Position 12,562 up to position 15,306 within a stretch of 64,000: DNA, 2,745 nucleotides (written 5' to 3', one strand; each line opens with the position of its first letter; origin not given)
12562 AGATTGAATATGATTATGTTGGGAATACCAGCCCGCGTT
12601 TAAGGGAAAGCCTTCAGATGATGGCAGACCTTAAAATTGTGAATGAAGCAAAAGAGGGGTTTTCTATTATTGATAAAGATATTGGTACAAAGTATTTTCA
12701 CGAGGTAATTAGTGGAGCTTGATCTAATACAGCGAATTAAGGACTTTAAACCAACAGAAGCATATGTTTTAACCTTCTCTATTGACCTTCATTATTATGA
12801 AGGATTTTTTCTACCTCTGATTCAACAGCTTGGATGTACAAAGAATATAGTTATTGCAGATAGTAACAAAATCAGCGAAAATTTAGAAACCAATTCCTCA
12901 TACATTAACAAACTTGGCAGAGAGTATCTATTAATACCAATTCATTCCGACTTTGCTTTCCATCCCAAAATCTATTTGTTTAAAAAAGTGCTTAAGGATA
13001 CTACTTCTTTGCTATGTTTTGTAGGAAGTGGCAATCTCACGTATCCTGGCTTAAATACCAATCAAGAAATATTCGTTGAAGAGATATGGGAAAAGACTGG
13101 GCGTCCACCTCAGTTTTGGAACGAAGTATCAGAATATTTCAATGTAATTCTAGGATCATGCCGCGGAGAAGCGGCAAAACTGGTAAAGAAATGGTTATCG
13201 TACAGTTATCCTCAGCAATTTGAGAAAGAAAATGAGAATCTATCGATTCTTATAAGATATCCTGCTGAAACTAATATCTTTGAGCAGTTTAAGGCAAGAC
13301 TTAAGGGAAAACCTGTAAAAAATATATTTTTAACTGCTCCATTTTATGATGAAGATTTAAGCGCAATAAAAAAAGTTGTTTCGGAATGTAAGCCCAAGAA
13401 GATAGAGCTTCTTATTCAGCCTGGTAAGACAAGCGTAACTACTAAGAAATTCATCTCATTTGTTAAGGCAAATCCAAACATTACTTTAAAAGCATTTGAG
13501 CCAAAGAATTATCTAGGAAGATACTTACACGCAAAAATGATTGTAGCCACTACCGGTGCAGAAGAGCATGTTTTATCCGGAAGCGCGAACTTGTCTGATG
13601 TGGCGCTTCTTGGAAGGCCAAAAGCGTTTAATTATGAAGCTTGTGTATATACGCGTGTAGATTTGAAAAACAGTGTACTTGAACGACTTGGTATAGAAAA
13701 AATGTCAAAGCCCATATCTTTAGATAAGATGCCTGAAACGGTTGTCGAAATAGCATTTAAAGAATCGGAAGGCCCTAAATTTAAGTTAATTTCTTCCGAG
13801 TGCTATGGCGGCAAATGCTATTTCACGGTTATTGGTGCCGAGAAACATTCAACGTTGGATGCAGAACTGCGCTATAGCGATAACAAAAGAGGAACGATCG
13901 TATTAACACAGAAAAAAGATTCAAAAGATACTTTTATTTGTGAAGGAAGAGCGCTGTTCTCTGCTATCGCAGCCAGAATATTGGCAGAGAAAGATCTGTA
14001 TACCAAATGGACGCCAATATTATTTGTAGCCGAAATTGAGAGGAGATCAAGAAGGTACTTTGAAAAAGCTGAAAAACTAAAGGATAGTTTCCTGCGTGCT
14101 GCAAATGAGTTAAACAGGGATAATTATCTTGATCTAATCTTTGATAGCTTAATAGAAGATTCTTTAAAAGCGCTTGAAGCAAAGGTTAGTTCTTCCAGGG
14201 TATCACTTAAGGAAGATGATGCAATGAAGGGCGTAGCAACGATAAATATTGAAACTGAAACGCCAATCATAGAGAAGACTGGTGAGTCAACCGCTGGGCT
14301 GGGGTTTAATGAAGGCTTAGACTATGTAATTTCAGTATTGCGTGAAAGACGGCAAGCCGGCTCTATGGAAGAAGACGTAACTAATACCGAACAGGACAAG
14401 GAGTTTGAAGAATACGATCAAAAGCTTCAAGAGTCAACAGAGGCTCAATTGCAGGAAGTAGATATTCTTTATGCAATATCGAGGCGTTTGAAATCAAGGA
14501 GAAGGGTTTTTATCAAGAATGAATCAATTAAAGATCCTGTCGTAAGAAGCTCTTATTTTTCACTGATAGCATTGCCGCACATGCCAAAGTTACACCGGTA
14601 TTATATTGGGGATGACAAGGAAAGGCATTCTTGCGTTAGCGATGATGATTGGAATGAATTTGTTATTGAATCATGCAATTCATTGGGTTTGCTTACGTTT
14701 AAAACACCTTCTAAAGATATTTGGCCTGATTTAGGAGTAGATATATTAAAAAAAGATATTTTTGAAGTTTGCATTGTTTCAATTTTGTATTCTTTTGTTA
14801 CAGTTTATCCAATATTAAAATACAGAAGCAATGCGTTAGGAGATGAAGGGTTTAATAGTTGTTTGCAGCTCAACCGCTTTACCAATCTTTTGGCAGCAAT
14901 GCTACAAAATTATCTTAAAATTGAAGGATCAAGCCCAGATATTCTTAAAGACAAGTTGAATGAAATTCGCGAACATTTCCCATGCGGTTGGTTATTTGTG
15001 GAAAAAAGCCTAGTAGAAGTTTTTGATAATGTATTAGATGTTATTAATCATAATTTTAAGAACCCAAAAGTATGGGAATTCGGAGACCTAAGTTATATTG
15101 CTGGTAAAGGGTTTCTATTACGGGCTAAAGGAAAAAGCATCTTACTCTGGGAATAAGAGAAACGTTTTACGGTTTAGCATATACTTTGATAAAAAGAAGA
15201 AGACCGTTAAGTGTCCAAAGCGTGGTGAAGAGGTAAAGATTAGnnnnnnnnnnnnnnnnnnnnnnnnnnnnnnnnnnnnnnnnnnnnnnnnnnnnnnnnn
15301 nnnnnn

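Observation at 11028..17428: Four-gene cluster with PLD/HKD-like and PD-(D/E)xK-like nuclease modules and a DUF2971-like protein: candidate uncharacterised defence system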

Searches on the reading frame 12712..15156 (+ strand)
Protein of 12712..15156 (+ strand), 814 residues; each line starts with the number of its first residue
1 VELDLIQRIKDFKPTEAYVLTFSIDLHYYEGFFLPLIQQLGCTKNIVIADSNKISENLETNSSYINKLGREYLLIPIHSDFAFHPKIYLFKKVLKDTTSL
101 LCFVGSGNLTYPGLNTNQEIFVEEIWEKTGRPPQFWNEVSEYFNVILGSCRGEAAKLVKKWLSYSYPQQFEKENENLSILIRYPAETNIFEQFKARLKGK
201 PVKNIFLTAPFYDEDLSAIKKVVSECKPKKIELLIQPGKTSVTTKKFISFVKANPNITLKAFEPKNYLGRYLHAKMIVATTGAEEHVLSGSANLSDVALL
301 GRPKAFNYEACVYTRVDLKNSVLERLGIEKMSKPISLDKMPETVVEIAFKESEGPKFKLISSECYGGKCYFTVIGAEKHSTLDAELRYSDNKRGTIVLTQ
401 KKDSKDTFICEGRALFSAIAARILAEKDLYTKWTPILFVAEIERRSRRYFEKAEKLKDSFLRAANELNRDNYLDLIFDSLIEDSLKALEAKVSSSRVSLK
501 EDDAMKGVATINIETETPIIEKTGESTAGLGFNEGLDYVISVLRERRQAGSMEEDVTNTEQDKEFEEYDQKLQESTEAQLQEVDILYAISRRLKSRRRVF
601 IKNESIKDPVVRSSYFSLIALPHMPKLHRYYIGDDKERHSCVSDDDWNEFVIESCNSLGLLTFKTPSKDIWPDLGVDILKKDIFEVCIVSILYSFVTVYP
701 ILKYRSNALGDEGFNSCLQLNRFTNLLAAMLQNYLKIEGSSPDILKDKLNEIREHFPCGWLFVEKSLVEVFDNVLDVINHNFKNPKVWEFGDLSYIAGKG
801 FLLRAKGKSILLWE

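Call 5: search_protein_families(library=pfam, proteins=[window:12712-15156:+], max_evalue=0.1)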
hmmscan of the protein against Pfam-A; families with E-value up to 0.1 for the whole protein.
window:12712-15156:+ (814 aa): 2 families
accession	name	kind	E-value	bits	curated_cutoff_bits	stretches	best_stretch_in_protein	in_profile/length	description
PF13091.12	PLDc_2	-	3.2e-09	37.1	27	2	48-123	42-114/132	PLD-like domain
PF09565.16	RE_NgoFVII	-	0.00032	20.5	23.8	1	77-122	87-130/162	NgoFVII restriction endonuclease N-terminal PLD domain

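Call 6: search_protein_families(library=padloc, proteins=[window:12712-15156:+], max_evalue=0.1)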
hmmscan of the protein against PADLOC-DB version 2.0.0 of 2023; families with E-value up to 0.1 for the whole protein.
window:12712-15156:+ (814 aa): 7 families
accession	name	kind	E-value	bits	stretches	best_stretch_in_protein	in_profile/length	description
PDLC03829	ZacB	-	3e-12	44.2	2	270-316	295-336/586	-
PDLC02614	DrmC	-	3e-08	31.6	2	241-313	75-134/153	DrmC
PDLC04553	PDC-M27B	-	0.0053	13.4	1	82-220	107-226/635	-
PDLC02607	DrmC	-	0.008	13.5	0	272-299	203-227/265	DrmC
PDLC02585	DrmC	-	0.016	12.8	0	265-299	187-218/253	DrmC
PDLC02604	DrmC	-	0.038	12.6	0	99-122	41-64/92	DrmC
PDLC02595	DrmC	-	0.051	11.3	0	264-299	201-233/269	DrmC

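Call 7: search_protein_families(library=ncbifam, proteins=[window:12712-15156:+], max_evalue=0.01)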
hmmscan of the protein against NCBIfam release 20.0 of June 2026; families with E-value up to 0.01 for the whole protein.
window:12712-15156:+ (814 aa): 1 family
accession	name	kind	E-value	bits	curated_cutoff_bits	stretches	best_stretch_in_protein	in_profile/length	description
NF038319.1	DISARM_DrmC_I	equivalog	0.0017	17.9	133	0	267-299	178-208/236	DISARM system phospholipase D-like protein DrmC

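Call 16: find_homologous_proteins(query=window:12712-15156:+)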
Query window:12712-15156:+ (814 aa): 33 proteins with E <= 0.001 among 8000 candidates.
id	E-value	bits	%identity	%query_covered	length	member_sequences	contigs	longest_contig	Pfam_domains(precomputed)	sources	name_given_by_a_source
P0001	0.0e+0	1841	100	100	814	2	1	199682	PF13091.13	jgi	-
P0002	0.0e+0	1179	62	100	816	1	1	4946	PF13091.13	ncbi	-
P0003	0.0e+0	1153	60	100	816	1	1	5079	PF13091.13,PF09565.17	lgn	-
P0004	0.0e+0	1090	59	100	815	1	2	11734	PF13091.13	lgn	-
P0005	0.0e+0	1076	57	100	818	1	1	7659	PF13091.13,PF09565.17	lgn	-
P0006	2.6e-291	987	53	100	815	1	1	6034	PF13091.13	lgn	-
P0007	2.6e-233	795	44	100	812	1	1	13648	PF13091.13,PF09565.17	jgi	jgi:hypothetical protein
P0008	8.1e-171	588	37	100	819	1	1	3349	PF13091.13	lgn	-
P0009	2.8e-153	530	35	99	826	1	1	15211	PF13091.13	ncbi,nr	ncbi:MAG: hypothetical protein P9M06_06425 [Candidatus Saelkia tenebricola]|nr:hypothetical protein 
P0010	7.6e-19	85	25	38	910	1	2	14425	-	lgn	-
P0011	1.6e-18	84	26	38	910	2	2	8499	-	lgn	-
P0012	4.9e-18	83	27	37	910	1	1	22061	PF13091.13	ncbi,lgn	-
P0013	1.2e-16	78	25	38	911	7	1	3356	PF13091.13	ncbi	-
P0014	2.4e-16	77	27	38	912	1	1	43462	PF13091.13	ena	-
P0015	2.5e-16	77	28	37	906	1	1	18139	-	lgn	-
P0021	2.1e-12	64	27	36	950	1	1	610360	PF13091.13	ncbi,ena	-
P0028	1.6e-8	51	25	36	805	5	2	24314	PF13091.13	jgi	jgi:HKD family nuclease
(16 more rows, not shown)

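Call 17: find_encoding_contigs(protein=P0007, flank=10000, max_places=3)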
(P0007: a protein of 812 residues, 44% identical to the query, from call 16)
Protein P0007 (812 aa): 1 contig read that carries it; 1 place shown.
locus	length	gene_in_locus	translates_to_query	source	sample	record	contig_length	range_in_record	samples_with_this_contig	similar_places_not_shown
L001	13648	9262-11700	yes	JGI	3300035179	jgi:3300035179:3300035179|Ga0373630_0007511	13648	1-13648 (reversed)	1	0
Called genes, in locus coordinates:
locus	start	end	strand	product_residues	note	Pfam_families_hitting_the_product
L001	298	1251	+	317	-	PF13391:HNH_2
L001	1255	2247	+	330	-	-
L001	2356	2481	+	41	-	-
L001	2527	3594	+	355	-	PF13289:SIR2_2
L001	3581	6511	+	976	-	-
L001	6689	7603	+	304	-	PF14338:Mrr_N, PF04471:Mrr_cat, PF22722:NA-iREase1, PF13156:Mrr_cat_2 (weak)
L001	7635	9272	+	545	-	-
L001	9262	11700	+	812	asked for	PF13091:PLDc_2 (faint), PF09565:RE_NgoFVII (faint)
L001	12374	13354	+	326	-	PF20208:ARPP-1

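Call 18: find_encoding_contigs(protein=P0009, flank=10000, max_places=3)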
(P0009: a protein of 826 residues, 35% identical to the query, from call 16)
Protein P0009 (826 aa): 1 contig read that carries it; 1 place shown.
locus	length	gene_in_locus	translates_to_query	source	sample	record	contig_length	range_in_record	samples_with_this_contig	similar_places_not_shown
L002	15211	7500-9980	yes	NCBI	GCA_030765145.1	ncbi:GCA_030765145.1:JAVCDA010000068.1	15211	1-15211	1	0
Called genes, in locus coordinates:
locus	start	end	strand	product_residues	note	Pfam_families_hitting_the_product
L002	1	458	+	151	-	?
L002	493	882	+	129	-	PF02954:HTH_8 (weak), PF00376:MerR (weak), PF12728:HTH_17 (weak), PF13411:MerR_1 (weak)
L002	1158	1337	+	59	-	-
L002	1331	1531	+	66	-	PF12728:HTH_17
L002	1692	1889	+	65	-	-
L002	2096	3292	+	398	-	PF13289:SIR2_2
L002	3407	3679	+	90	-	-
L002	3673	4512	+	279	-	PF08867:FRG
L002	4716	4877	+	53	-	-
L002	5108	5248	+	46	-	PF07295:DUF1451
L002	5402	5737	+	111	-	-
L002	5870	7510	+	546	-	-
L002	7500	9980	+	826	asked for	PF13091:PLDc_2 (faint)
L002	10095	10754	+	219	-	-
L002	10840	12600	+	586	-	PF02463:SMC_N (weak), PF11398:DUF2813, PF13175:AAA_15, PF13476:AAA_23, PF13304:AAA_21, PF11398:DUF2813, PF20469:OLD-like_TOPRIM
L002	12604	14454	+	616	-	PF00580:UvrD-helicase, PF13245:AAA_19, PF13604:AAA_30 (faint), PF01443:Viral_helicase1 (faint), PF13361:UvrD_C, PF13087:AAA_12 (weak), PF13538:UvrD_C_2 (faint)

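Call 19: find_encoding_contigs(protein=P0004, flank=10000, max_places=3)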
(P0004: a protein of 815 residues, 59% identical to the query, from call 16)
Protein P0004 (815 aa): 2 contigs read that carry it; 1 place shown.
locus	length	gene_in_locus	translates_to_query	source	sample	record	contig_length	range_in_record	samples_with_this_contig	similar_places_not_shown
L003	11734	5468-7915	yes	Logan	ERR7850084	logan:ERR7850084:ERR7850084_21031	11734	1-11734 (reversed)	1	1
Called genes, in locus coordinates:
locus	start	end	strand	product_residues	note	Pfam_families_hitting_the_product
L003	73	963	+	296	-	PF13328:HD_4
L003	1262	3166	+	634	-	PF12969:DUF3857, PF01841:Transglut_core (weak)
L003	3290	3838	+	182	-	-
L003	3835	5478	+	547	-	-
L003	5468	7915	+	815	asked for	PF13091:PLDc_2 (faint)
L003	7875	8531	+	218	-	-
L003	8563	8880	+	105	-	-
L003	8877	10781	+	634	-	PF14311:DUF4379, PF22799:PIR1-like_C (faint), PF26373:MamC (faint), PF22152:Permu_RdRp_palm (faint), PF14311:DUF4379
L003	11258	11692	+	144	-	PF01475:FUR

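Call 23: find_encoding_contigs(protein=P0014, flank=8000, max_places=2)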
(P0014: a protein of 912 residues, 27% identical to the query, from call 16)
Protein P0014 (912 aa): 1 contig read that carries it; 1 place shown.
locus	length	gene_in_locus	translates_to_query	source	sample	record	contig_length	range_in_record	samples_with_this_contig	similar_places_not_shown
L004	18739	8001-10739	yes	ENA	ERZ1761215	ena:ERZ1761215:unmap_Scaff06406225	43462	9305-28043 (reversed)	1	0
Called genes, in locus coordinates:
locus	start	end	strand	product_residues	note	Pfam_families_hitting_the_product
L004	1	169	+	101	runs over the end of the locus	-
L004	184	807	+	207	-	-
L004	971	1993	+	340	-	-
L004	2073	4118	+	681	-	PF00580:UvrD-helicase (faint), PF09848:SLFN-g3_helicase (weak), PF13361:UvrD_C (faint), PF13538:UvrD_C_2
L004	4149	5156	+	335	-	-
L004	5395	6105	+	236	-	-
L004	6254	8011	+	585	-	-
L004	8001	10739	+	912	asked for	PF13091:PLDc_2 (faint)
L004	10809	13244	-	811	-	PF03781:FGE-sulfatase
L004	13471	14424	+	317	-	-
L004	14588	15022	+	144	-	PF00196:GerE, PF08281:Sigma70_r4_2 (faint)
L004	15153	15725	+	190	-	-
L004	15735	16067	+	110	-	-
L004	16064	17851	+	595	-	PF00136:DNA_pol_B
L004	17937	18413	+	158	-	-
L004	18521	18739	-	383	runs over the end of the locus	-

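Call 24: find_encoding_contigs(protein=P0021, flank=8000, max_places=2)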
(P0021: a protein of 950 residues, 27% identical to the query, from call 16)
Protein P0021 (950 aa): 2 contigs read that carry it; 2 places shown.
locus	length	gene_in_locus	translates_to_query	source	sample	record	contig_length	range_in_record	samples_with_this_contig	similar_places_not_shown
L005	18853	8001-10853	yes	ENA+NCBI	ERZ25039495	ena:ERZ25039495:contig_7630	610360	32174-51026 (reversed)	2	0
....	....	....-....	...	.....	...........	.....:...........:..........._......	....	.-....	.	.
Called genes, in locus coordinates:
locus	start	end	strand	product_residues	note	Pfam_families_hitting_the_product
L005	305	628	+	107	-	-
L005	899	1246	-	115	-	-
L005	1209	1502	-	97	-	PF13560:HTH_31, PF01381:HTH_3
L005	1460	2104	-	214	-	-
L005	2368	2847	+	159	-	-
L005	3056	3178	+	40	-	-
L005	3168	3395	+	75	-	-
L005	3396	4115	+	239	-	PF01510:Amidase_2, PF01476:LysM (weak)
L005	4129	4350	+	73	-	-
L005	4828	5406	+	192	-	PF13338:AbiEi_4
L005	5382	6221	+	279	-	PF08843:AbiEii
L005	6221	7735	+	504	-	-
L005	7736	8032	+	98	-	-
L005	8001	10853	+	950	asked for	PF13091:PLDc_2 (faint)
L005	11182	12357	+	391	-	PF18928:DUF5677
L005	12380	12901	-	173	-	-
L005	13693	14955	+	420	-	-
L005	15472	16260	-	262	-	-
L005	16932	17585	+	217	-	PF00239:Resolvase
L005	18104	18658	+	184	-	-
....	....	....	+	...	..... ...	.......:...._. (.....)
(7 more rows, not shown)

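Call 25: find_encoding_contigs(protein=P0028, flank=8000, max_places=2)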
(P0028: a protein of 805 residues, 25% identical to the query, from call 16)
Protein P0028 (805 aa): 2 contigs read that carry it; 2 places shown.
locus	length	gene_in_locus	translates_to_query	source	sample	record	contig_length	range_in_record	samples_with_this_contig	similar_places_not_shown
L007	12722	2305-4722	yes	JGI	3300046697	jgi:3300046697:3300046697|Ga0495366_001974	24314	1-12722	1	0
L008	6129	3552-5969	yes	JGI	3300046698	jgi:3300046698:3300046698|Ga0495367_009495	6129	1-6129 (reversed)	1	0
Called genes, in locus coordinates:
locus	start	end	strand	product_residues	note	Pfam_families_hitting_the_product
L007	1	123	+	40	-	?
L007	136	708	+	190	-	-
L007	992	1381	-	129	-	-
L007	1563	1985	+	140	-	-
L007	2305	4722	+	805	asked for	PF13091:PLDc_2 (faint)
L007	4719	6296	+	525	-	-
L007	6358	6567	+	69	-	-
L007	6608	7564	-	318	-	-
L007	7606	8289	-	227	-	-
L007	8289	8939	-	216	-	-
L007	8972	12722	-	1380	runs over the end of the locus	PF02384:N6_Mtase, PF20473:MmeI_Mtase (weak), PF07669:Eco57I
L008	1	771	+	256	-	?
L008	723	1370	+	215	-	PF01464:SLT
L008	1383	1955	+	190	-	-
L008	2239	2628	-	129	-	-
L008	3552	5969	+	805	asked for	PF13091:PLDc_2 (faint)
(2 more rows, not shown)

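Call 26: search_protein_families(library=padloc, proteins=[L004:6254-8011:+, L005:6221-7735:+, L007:4719-6296:+, P0014, P0021, P0028, L001:7635-9272:+, L002:5870-7510:+, P0007, P0009], max_evalue=0.1)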
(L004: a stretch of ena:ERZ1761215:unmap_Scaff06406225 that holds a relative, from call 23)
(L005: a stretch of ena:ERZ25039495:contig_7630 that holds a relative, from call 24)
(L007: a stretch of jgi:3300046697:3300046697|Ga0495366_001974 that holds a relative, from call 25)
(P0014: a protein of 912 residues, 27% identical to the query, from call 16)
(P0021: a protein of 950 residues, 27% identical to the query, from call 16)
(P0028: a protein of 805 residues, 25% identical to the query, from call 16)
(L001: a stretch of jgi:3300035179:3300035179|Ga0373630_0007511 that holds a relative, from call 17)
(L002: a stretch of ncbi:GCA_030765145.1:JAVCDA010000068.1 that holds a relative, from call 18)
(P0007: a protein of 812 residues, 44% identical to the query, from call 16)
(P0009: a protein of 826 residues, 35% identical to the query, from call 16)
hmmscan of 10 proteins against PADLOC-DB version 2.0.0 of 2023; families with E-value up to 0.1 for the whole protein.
L004:6254-8011:+ (585 aa): 0 families

L005:6221-7735:+ (504 aa): 0 families

L007:4719-6296:+ (525 aa): 0 families

P0014 (912 aa): 8 families
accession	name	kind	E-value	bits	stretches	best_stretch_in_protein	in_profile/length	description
PDLC03829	ZacB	-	1.4e-16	58.5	2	201-376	219-385/586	-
PDLC04553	PDC-M27B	-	1.6e-07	28.4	1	90-304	107-309/635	-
PDLC02614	DrmC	-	2e-06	25.7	2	85-124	95-131/153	DrmC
PDLC02607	DrmC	-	0.00031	18.1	1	85-124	197-233/265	DrmC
PDLC02588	DrmC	-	0.00037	18.2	0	88-123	190-222/256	DrmC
PDLC02595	DrmC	-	0.0048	14.7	0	92-124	210-239/269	DrmC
PDLC02585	DrmC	-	0.0053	14.4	0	260-312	169-218/253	DrmC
PDLC02606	DrmC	-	0.0071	14.1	0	92-124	124-153/182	DrmC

P0021 (950 aa): 2 families
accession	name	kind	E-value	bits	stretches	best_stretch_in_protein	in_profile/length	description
PDLC03829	ZacB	-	2.1e-10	38.1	1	159-362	179-365/586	-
PDLC04553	PDC-M27B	-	0.022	11.4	1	88-131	103-147/635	-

P0028 (805 aa): 8 families
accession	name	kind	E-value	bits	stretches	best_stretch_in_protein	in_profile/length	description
PDLC03829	ZacB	-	8.1e-16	56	1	71-304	98-339/586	-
PDLC04553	PDC-M27B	-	1.5e-11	41.7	1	77-208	104-224/635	-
PDLC02707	PbeA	-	2.6e-06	24.3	1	77-122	133-179/672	PbeA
PDLC02614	DrmC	-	9.1e-05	20.3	0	18-114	39-131/153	DrmC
PDLC02704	PbeA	-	0.00012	18.7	1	77-123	130-177/682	PbeA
PDLC02703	PbeA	-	0.0038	13.9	1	78-122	136-181/626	PbeA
PDLC02607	DrmC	-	0.0058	14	0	255-298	198-236/265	DrmC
PDLC02706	PbeA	-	0.014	12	1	70-122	118-170/722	PbeA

L001:7635-9272:+ (545 aa): 1 family
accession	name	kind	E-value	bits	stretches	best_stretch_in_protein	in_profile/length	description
PDLC03828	ZacA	-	5.4e-06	24.2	1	14-73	30-90/396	-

L002:5870-7510:+ (546 aa): 1 family
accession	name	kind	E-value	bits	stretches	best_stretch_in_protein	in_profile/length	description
PDLC03828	ZacA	-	8.9e-07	26.8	1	10-73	26-90/396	-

P0007 (812 aa): 5 families
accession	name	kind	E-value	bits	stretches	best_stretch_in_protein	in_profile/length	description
PDLC03829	ZacB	-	6.6e-12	43.1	2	269-315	294-335/586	-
PDLC02614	DrmC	-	1.9e-08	32.3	2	249-314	80-135/153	DrmC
PDLC04553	PDC-M27B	-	0.00013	18.7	1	83-295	108-307/635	-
PDLC03530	REase_II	-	0.006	13.6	1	80-112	102-130/350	Type II restriction enzyme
PDLC02607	DrmC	-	0.022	12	1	271-299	202-227/265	DrmC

P0009 (826 aa): 3 families
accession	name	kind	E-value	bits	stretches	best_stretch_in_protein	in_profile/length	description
PDLC02614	DrmC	-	1.7e-11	42.2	2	16-143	36-151/153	DrmC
PDLC03829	ZacB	-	3.2e-11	40.8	2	199-317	225-337/586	-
PDLC02901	DpdK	-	0.00025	18.8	1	33-144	73-171/173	DpdK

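Call 27: search_protein_families(library=pfam, proteins=[L004:6254-8011:+, L005:6221-7735:+, L007:4719-6296:+, L005:7736-8032:+, L001:7635-9272:+, L002:5870-7510:+, L003:3835-5478:+, L002:10095-10754:+, L003:7875-8531:+], max_evalue=0.1)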
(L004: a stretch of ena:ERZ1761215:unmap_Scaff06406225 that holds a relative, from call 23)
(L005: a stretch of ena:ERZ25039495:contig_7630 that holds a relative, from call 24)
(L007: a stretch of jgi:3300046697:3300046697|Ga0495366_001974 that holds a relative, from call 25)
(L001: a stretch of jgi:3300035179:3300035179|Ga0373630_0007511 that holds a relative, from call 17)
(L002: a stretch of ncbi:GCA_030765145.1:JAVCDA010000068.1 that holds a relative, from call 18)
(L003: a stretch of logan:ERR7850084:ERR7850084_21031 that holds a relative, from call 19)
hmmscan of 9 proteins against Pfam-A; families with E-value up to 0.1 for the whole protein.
L004:6254-8011:+ (585 aa): 1 family
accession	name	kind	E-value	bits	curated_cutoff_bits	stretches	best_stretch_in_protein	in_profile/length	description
PF14947.12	HTH_45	-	0.00059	20.2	25.5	0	541-581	34-73/77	Winged helix-turn-helix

L005:6221-7735:+ (504 aa): 0 families

L007:4719-6296:+ (525 aa): 1 family
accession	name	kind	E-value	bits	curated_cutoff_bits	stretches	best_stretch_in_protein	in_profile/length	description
PF08461.16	HTH_12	-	0.06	13.7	21.4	0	393-436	2-46/66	Ribonuclease R winged-helix domain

L005:7736-8032:+ (98 aa): 0 families

L001:7635-9272:+ (545 aa): 1 family
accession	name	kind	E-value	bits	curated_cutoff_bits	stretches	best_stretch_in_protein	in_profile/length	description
PF19888.4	DUF6361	-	0.018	14.5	25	1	10-52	25-67/388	Family of unknown function (DUF6361)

L002:5870-7510:+ (546 aa): 1 family
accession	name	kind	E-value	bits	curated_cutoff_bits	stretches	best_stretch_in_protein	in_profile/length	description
PF19888.4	DUF6361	-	0.00084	18.9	25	1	10-57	25-72/388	Family of unknown function (DUF6361)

L003:3835-5478:+ (547 aa): 1 family
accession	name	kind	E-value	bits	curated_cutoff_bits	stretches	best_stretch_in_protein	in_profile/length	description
PF19888.4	DUF6361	-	0.007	15.8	25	1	10-52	25-67/388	Family of unknown function (DUF6361)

L002:10095-10754:+ (219 aa): 1 family
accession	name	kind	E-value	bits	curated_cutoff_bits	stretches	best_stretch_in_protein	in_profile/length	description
PF24132.1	DUF7399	-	0.02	15.8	27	1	64-127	44-106/134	Family of unknown function (DUF7399)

L003:7875-8531:+ (218 aa): 0 families

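Call 68: search_solved_structures(query=A3, max_evalue=0.1)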
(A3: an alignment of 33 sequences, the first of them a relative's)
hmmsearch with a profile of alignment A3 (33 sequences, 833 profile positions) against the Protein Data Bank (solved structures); distinct sequences matched with E-value up to 0.1: 8.
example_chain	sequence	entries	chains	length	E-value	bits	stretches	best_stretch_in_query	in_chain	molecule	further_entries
3sq3_A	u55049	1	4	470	0.0013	20.4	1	287-321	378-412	Tyrosyl-DNA phosphodiesterase 1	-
3sq8_A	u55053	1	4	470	0.0013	20.4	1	287-321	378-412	Tyrosyl-DNA phosphodiesterase 1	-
3sq7_A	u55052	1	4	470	0.0013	20.4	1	287-321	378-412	Tyrosyl-DNA phosphodiesterase 1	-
3sq5_A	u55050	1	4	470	0.0013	20.4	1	287-321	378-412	Tyrosyl-DNA phosphodiesterase 1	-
1q32_A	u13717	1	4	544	0.0014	20.2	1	287-321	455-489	tyrosyl-DNA phosphodiesterase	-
7clg_A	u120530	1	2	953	0.0051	18.4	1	277-327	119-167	Putative helicase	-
2c1l_A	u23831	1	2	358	0.015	16.8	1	78-118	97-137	RESTRICTION ENDONUCLEASE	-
4yc5_A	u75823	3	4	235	0.1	14.1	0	296-415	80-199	beta1 | beta1 protein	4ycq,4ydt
